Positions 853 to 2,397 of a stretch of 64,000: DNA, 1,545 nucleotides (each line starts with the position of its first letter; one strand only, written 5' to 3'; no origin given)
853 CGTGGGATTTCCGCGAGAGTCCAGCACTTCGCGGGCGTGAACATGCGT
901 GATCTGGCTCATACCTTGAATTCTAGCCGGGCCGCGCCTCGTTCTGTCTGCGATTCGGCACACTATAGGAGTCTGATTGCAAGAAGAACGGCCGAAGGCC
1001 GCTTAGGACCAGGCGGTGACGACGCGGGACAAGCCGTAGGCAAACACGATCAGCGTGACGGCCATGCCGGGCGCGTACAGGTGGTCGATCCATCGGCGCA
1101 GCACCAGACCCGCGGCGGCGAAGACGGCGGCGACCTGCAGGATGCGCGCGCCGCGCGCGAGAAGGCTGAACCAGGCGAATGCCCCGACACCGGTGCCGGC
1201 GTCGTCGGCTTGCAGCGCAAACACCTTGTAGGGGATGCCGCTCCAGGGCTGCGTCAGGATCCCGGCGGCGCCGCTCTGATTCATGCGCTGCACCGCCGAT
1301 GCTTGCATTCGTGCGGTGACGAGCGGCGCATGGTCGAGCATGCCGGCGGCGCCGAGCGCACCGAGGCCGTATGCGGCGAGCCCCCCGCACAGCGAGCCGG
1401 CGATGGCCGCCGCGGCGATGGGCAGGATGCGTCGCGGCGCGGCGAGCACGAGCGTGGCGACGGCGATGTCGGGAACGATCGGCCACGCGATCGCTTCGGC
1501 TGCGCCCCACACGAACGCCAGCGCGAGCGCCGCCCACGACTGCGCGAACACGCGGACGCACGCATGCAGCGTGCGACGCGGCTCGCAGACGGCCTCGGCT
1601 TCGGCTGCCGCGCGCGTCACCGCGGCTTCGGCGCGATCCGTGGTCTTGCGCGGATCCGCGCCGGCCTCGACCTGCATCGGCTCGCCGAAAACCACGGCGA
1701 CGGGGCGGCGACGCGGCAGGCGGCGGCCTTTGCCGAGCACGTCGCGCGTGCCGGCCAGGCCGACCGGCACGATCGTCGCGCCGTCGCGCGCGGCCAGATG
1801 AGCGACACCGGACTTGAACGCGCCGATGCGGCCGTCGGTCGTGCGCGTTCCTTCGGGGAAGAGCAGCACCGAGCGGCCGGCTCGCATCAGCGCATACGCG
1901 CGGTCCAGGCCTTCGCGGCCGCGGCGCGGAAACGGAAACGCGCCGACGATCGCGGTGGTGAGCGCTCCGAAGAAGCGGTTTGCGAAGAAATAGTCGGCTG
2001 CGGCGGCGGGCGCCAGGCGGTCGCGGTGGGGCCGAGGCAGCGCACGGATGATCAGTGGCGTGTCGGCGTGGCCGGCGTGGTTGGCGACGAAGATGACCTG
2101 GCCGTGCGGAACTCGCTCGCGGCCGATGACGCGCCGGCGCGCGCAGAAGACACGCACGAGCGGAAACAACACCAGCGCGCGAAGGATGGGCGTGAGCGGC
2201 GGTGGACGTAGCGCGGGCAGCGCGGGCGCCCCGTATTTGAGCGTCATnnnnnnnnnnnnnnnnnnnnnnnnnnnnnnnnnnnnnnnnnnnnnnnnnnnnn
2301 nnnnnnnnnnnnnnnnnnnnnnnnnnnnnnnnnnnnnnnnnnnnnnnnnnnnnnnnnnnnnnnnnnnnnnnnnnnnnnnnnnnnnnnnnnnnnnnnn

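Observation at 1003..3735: Phospholipid operon pgsA-cdsA-plsC in which PlsC is fused to a DedA-family membrane domain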

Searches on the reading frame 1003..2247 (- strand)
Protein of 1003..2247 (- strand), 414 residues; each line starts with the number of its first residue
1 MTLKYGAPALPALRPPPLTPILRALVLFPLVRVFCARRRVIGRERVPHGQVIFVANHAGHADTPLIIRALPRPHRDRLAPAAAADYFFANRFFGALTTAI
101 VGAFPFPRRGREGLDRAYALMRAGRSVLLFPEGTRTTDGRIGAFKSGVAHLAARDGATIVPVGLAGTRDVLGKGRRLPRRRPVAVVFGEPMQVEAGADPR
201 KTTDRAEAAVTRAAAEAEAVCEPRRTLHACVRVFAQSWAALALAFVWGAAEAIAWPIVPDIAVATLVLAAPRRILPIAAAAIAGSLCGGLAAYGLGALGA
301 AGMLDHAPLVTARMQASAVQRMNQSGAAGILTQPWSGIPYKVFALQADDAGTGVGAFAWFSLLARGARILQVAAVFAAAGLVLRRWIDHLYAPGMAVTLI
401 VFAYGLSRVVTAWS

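Call 3: search_protein_families(library=pfam, proteins=[window:1003-2247:-], max_evalue=1)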
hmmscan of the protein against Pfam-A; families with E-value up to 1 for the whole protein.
window:1003-2247:- (414 aa): 3 families
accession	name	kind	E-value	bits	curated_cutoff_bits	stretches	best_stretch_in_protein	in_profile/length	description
PF01553.26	Acyltransferase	-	3.4e-22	79.1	23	1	38-163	2-130/132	Acyltransferase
PF03982.18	DAGAT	-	0.066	12.6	22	1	176-201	236-261/297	Diacylglycerol acyltransferase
PF17925.6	TetR_C_20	-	0.088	13.5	26.5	1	192-252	31-93/107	Tetracyclin repressor-like, C-terminal domain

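Call 4: search_protein_families(library=ncbifam, proteins=[window:1003-2247:-], max_evalue=1)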
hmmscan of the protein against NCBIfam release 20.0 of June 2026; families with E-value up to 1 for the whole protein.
window:1003-2247:- (414 aa): 7 families
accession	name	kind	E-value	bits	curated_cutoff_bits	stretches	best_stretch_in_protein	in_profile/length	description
TIGR00530.1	AGP_acyltrn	subfamily_domain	1.7e-16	60.2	102.95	1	40-164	6-129/130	1-acylglycerol-3-phosphate O-acyltransferase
NF006386.0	PRK08633.1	equivalog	6e-12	44.1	1221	1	27-198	419-593/1147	acyl-[ACP]--phospholipid O-acyltransferase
NF005959.0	PRK08043.1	equivalog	1.3e-06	26.9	886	1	37-180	15-154/719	bifunctional acyl-ACP--phospholipid O-acyltransferase/long-chain-fatty-acid--ACP ligase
NF005291.0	PRK06814.1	equivalog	1.4e-05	23.2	1349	1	37-169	440-568/1140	acyl-[ACP]--phospholipid O-acyltransferase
NF052552.1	LyOrLpactfOlsARHOCB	equivalog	0.00084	18.4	300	1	17-147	56-179/271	lyso-ornithine lipid O-acyltransferase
NF011593.0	PRK15018.1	equivalog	0.0013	18.5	501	1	126-171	141-186/245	1-acylglycerol-3-phosphate O-acyltransferase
NF052553.1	LyOrLpactfOlsABRUA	equivalog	0.0042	16.3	300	1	121-155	133-170/263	lyso-ornithine lipid O-acyltransferase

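Call 8: find_homologous_proteins(query=window:1003-2247:-)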
Query window:1003-2247:- (414 aa): 401 proteins with E <= 0.001 among 8000 candidates; the best 120 are listed.
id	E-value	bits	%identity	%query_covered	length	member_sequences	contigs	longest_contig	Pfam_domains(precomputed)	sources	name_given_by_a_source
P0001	5.7e-261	883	99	100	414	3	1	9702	PF01553.27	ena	-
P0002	1.5e-154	533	67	95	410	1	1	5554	PF01553.27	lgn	-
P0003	1.5e-151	523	67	95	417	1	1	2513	PF01553.27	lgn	-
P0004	4.0e-151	522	69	95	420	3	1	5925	PF01553.27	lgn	-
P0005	1.1e-140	487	63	95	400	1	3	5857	PF01553.27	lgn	-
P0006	1.3e-112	395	55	96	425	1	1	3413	PF01553.27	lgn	-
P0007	3.7e-108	380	51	92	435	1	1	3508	PF01553.27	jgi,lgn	jgi:1-acyl-sn-glycerol-3-phosphate acyltransferase/membrane protein YqaA with SNARE-associated domai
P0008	6.9e-107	376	51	97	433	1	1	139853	PF01553.27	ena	-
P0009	8.7e-107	376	54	93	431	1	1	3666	PF01553.27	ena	-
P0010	1.5e-106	375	53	95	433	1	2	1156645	PF01553.27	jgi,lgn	jgi:1-acyl-sn-glycerol-3-phosphate acyltransferase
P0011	2.7e-105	371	54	95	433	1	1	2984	PF01553.27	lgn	-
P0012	3.9e-105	370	54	95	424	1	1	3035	PF01553.27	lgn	-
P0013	7.2e-105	369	50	92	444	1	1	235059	PF01553.27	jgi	jgi:1-acyl-sn-glycerol-3-phosphate acyltransferase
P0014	2.3e-103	364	52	94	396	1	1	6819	PF01553.27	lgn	-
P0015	1.3e-102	362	50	95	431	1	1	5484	PF01553.27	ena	-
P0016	2.5e-102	361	48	100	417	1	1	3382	PF01553.27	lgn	-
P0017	2.7e-102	361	54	93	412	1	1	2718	PF01553.27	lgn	-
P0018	5.0e-102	360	52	95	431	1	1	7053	PF01553.27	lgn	-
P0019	8.0e-102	359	52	96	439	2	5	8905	PF01553.27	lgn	-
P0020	2.1e-101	358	50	100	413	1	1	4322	PF01553.27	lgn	-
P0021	6.4e-101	356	52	95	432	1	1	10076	PF01553.27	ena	-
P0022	7.6e-101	356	50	95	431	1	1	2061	PF01553.27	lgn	-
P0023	1.8e-100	355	51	95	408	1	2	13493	PF01553.27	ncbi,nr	ncbi:MAG: 1-acyl-sn-glycerol-3-phosphate acyltransferase [Actinomycetota bacterium]|nr:1-acyl-sn-gly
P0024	7.1e-99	350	51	95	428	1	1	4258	PF01553.27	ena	-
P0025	1.2e-98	349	49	96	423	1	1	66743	PF01553.27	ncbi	-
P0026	2.4e-98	348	48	96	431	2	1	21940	PF01553.27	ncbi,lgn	ncbi:MAG: lysophospholipid acyltransferase family protein [Actinomycetota bacterium]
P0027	2.4e-98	348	48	94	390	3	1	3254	PF01553.27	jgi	-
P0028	3.1e-98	348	50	93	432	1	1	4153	PF01553.27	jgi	jgi:1-acyl-sn-glycerol-3-phosphate acyltransferase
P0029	1.4e-97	345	52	95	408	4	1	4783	PF01553.27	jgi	jgi:1-acyl-sn-glycerol-3-phosphate acyltransferase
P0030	1.7e-97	345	48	99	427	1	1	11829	PF01553.27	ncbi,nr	ncbi:MAG: 1-acyl-sn-glycerol-3-phosphate acyltransferase [Actinomycetota bacterium]|nr:1-acyl-sn-gly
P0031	2.2e-97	345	49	94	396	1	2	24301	PF01553.27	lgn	-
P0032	4.3e-97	344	49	94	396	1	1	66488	PF01553.27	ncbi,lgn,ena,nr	ncbi:MAG TPA: 1-acyl-sn-glycerol-3-phosphate acyltransferase [Actinomycetota bacterium]|nr:1-acyl-sn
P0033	1.6e-96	342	47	100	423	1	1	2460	PF01553.27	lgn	-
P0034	1.9e-96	342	51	94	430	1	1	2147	PF01553.27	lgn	-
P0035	8.8e-96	339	52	95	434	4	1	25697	PF01553.27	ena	-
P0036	1.0e-95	339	51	95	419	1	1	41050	PF01553.27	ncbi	-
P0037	1.4e-95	339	52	95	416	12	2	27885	PF01553.27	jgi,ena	-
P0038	1.8e-95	338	48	93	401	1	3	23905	PF01553.27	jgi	jgi:1-acyl-sn-glycerol-3-phosphate acyltransferase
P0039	5.8e-95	337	50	89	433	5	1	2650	PF01553.27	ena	-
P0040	8.1e-95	336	48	95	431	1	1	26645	PF01553.27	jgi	jgi:1-acyl-sn-glycerol-3-phosphate acyltransferase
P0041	8.6e-95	336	53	89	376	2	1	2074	PF01553.27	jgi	jgi:membrane protein YqaA with SNARE-associated domain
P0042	1.8e-94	335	48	100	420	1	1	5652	PF01553.27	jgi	jgi:1-acyl-sn-glycerol-3-phosphate acyltransferase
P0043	1.2e-93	332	51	95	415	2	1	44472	PF01553.27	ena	-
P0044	1.3e-93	332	48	95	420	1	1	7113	PF01553.27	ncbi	-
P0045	1.3e-92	329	48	95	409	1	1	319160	PF01553.27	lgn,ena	-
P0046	1.5e-92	329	50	97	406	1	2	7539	PF01553.27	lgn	-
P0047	2.2e-92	328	49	95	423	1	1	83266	PF01553.27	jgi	jgi:1-acyl-sn-glycerol-3-phosphate acyltransferase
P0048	3.1e-92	328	48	94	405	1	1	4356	PF01553.27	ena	-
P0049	4.1e-92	327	47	95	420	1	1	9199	PF01553.27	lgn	-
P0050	3.2e-91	324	48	95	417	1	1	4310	PF01553.27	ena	-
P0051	8.2e-91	323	49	94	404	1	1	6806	PF01553.27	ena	-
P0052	2.5e-90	321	49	95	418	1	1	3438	PF01553.27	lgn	-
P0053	3.4e-90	321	46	95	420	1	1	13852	PF01553.27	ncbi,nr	ncbi:MAG: 1-acyl-sn-glycerol-3-phosphate acyltransferase [Actinomycetota bacterium]|nr:1-acyl-sn-gly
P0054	4.3e-90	321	48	96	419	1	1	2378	PF01553.27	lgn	-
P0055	5.6e-90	320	48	96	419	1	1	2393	PF01553.27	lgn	-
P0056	1.7e-89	319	45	93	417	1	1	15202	PF01553.27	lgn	-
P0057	2.1e-89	318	49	92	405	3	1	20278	PF01553.27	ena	-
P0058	3.2e-89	318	46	95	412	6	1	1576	PF01553.27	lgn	-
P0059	5.8e-88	314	48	96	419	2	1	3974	PF01553.27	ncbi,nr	ncbi:MAG: 1-acyl-sn-glycerol-3-phosphate acyltransferase [Actinomycetota bacterium]|nr:1-acyl-sn-gly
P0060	3.5e-87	311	47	96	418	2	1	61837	PF01553.27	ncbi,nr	ncbi:MAG TPA: lysophospholipid acyltransferase family protein [Actinomycetota bacterium]|nr:lysophos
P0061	1.8e-84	302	46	95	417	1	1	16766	PF01553.27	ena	-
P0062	2.1e-84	302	46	96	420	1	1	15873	PF01553.27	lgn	-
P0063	3.6e-84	301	47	95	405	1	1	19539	PF01553.27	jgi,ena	-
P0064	7.2e-84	300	51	88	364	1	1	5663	PF01553.27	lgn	-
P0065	7.1e-82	294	45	95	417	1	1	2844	PF01553.27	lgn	-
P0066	2.7e-81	292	44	95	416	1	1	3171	PF01553.27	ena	-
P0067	1.6e-80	289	45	95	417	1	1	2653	PF01553.27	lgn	-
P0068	1.8e-75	273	50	76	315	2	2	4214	PF01553.27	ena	-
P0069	1.1e-74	270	49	93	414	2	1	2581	PF01553.27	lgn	-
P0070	2.7e-72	262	50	72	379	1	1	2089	PF01553.27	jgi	jgi:1-acyl-sn-glycerol-3-phosphate acyltransferase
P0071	1.6e-68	250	47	81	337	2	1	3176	PF01553.27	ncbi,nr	ncbi:MAG: 1-acyl-sn-glycerol-3-phosphate acyltransferase, partial [Actinomycetota bacterium]|nr:1-ac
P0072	8.6e-67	244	44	89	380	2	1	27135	PF01553.27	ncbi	-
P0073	8.7e-67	244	47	80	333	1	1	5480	PF01553.27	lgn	-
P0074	1.2e-66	243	47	89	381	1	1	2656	PF01553.27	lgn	-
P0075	9.5e-66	241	45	89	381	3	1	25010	PF01553.27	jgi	-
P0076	3.5e-64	235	41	89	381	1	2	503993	PF01553.27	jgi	jgi:1-acyl-sn-glycerol-3-phosphate acyltransferase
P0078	2.6e-62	229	45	89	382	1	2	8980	PF01553.27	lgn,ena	-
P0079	1.8e-61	226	44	89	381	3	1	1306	PF01553.27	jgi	jgi:1-acyl-sn-glycerol-3-phosphate acyltransferase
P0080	9.8e-61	224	42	89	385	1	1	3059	PF01553.27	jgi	jgi:1-acyl-sn-glycerol-3-phosphate acyltransferase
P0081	2.7e-60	223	42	89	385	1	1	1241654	PF01553.27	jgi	jgi:1-acyl-sn-glycerol-3-phosphate acyltransferase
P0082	1.5e-59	220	44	89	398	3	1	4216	PF01553.27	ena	-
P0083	2.2e-59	220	43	89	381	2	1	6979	PF01553.27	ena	-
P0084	1.8e-58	217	43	89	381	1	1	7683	PF01553.27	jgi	jgi:1-acyl-sn-glycerol-3-phosphate acyltransferase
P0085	6.2e-58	215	43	89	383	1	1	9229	PF01553.27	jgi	jgi:1-acyl-sn-glycerol-3-phosphate acyltransferase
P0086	7.4e-57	211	42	89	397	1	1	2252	PF01553.27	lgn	-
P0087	6.9e-56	208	41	89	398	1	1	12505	PF01553.27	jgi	jgi:1-acyl-sn-glycerol-3-phosphate acyltransferase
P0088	1.2e-54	204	44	90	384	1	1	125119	PF01553.27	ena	-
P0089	1.8e-53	200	39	89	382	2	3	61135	PF01553.27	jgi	jgi:1-acyl-sn-glycerol-3-phosphate acyltransferase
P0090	2.1e-53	200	39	89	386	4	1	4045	PF01553.27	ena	-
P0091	5.0e-53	199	43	91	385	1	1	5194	PF01553.27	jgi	jgi:1-acyl-sn-glycerol-3-phosphate acyltransferase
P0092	1.2e-52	197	41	94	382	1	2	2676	PF01553.27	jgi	jgi:1-acyl-sn-glycerol-3-phosphate acyltransferase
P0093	6.2e-52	195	39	94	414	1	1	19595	PF01553.27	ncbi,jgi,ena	-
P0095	6.1e-51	192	41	89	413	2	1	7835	PF01553.27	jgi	-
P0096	9.9e-51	191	39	89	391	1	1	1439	PF01553.27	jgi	jgi:1-acyl-sn-glycerol-3-phosphate acyltransferase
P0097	5.9e-50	189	53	47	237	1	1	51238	PF01553.27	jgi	jgi:1-acyl-sn-glycerol-3-phosphate acyltransferase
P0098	3.3e-49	186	41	89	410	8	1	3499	PF01553.27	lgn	-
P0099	3.4e-47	179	49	48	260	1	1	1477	PF01553.27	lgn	-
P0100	4.2e-47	179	39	90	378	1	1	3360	PF01553.27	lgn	-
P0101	1.1e-45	175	38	89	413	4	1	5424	PF01553.27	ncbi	ncbi:MAG: lysophospholipid acyltransferase family protein [Actinomycetes bacterium]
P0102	2.9e-44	170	38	88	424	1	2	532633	PF01553.27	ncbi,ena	-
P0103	3.7e-43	166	47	47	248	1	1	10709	PF01553.27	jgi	jgi:1-acyl-sn-glycerol-3-phosphate acyltransferase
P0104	1.6e-42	164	37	88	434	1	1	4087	PF01553.27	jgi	jgi:1-acyl-sn-glycerol-3-phosphate acyltransferase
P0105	3.5e-42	163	35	89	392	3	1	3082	PF01553.27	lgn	-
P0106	1.6e-41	161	39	88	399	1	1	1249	PF01553.27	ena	-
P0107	6.0e-41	159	38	89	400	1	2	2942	PF01553.27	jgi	jgi:1-acyl-sn-glycerol-3-phosphate acyltransferase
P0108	9.4e-41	158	36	89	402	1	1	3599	PF01553.27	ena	-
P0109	6.0e-40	156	33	94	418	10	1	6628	PF01553.27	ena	-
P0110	2.7e-39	153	49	44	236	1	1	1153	PF01553.27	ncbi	-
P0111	6.4e-39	152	47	48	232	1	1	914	PF01553.27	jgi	jgi:1-acyl-sn-glycerol-3-phosphate acyltransferase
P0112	9.0e-39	152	38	88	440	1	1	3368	PF01553.27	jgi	jgi:1-acyl-sn-glycerol-3-phosphate acyltransferase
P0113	1.1e-38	151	45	41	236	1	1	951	PF01553.27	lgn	-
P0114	7.5e-38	149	49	44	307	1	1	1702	PF00550.32,PF01553.27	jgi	jgi:long-chain acyl-CoA synthetase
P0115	2.9e-37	147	52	40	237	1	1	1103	PF01553.27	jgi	-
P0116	3.1e-36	143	34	89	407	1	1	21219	PF01553.27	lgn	-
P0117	1.3e-35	141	49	42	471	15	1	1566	PF00550.32,PF01553.27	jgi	jgi:long-chain acyl-CoA synthetase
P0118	7.0e-35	139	47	44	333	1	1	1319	PF00550.32,PF01553.27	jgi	jgi:long-chain acyl-CoA synthetase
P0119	5.3e-34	136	41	45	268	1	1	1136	PF01553.27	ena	-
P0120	9.8e-34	135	39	50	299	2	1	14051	PF01553.27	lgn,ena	-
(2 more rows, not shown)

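Call 24: predict_structure(alignment_id=A1)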
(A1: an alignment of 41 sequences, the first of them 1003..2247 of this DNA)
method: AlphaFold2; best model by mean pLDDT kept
length: 414 residues; sequences in the alignment: 41
mean_pLDDT: 94.0   pTM: 0.85
mean pLDDT of the five models: 94.0, 93.4, 92.9, 92.8, 92.6
residues with pLDDT >= 90: 366; 70-90: 35; 50-70: 7; < 50: 6
segments of 3 or more residues with pLDDT < 50: 1-6
pLDDT, mean of each block of 10 residues (from residue 1): 48 81 96 93 97 96 97 96 89 94 93 95 97 86 95 97 96 92 98 98 98 97 93 98 97 87 97 98 98 97 92 97 97 95 97 98 97 98 97 96 93 92
secondary structure, 60 per line:
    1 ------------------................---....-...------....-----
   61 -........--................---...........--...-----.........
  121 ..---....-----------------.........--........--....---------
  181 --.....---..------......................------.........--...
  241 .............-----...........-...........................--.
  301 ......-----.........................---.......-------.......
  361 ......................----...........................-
elements in order: H19-34 E38-41 E52-55 H62-69 H72-77 E78-83 H84-87 H91-101 E104-106 H112-122 E126-129 H147-155 E158-165 H168-171 E183-187 H199-220 H227-235 H238-253 H259-269 H271-297 H300-306 H312-336 H340-346 H354-382 H387-413

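Call 30: find_encoding_contigs(protein=P0010, flank=6000, max_places=2)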
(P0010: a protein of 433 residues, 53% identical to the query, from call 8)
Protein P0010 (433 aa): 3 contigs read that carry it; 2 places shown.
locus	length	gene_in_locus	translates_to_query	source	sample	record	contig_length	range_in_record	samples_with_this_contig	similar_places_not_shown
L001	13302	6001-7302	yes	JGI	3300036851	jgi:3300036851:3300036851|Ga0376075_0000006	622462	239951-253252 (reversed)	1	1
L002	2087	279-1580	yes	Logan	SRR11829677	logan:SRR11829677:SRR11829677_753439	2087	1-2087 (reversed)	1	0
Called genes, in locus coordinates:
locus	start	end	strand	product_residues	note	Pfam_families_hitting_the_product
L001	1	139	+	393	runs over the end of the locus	PF01503:PRA-PH (faint), PF03819:MazG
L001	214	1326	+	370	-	PF13581:HATPase_c_2 (weak), PF02518:HATPase_c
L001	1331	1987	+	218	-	PF00072:Response_reg, PF00196:GerE, PF04545:Sigma70_r4 (weak), PF08281:Sigma70_r4_2, PF13384:HTH_23 (weak)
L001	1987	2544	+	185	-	-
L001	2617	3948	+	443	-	PF00082:Peptidase_S8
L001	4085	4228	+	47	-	-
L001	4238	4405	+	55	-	-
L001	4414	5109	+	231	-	-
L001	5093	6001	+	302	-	PF01148:CTP_transf_1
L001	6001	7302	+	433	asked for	PF01553:Acyltransferase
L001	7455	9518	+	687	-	PF00912:Transgly, PF00905:Transpeptidase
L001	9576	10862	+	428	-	PF03952:Enolase_N, PF00113:Enolase_C, PF13378:MR_MLE_C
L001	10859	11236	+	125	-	PF04977:DivIC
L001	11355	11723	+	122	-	PF00575:S1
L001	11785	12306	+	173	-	PF04417:DUF501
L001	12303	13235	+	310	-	PF02541:Ppx-GppA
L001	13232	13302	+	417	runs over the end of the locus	PF07995:GSDH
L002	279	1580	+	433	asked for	PF01553:Acyltransferase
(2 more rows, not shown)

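Call 31: find_encoding_contigs(protein=P0081, flank=6000, max_places=2)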
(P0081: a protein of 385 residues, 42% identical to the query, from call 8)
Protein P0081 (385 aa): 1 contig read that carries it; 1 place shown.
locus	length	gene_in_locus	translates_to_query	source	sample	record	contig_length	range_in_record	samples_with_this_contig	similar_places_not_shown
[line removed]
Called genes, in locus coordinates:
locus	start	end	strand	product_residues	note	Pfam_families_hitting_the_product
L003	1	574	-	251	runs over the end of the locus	PF12740:PETase (faint), PF00561:Abhydrolase_1, PF12146:Hydrolase_4, PF12697:Abhydrolase_6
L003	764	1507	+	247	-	PF01553:Acyltransferase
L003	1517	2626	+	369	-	PF19354:DUF5931, PF02518:HATPase_c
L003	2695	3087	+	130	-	PF00072:Response_reg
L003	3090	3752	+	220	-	PF00072:Response_reg, PF13384:HTH_23 (faint), PF00196:GerE, PF08281:Sigma70_r4_2 (weak)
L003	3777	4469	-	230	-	PF00027:cNMP_binding, PF13545:HTH_Crp_2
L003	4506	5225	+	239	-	-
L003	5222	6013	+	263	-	PF01148:CTP_transf_1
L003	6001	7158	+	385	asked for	PF01553:Acyltransferase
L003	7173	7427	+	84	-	-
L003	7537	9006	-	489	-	PF00370:FGGY_N, PF02782:FGGY_C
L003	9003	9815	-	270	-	PF06267:DUF1028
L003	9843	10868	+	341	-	PF00365:PFK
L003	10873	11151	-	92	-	-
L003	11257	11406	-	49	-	-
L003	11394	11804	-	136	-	-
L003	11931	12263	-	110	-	-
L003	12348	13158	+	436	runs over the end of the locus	PF01474:DAHP_synth_2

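Call 54: search_protein_families(library=pfam, proteins=[P0114, P0117, P0118], max_evalue=0.01)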
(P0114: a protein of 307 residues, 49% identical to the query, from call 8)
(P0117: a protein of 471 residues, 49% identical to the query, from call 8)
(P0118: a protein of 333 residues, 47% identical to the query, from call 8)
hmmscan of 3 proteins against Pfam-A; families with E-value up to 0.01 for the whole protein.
P0114 (307 aa): 2 families
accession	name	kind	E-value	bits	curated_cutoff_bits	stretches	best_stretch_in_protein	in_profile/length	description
PF01553.26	Acyltransferase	-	4.4e-22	78.7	23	1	119-243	8-131/132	Acyltransferase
PF00550.31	PP-binding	-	2.8e-09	37.6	20.8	1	7-66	6-64/67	Phosphopantetheine attachment site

P0117 (471 aa): 2 families
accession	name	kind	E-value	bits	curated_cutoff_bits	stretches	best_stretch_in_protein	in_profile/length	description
PF01553.26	Acyltransferase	-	1.8e-21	76.8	23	1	291-409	13-131/132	Acyltransferase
PF00550.31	PP-binding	-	1.4e-09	38.5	20.8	1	172-234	3-65/67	Phosphopantetheine attachment site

P0118 (333 aa): 2 families
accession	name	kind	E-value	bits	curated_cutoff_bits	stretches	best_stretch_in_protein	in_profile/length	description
PF01553.26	Acyltransferase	-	2.1e-21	76.6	23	1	140-269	3-131/132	Acyltransferase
PF00550.31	PP-binding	-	1.2e-10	41.9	20.8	1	33-92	6-64/67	Phosphopantetheine attachment site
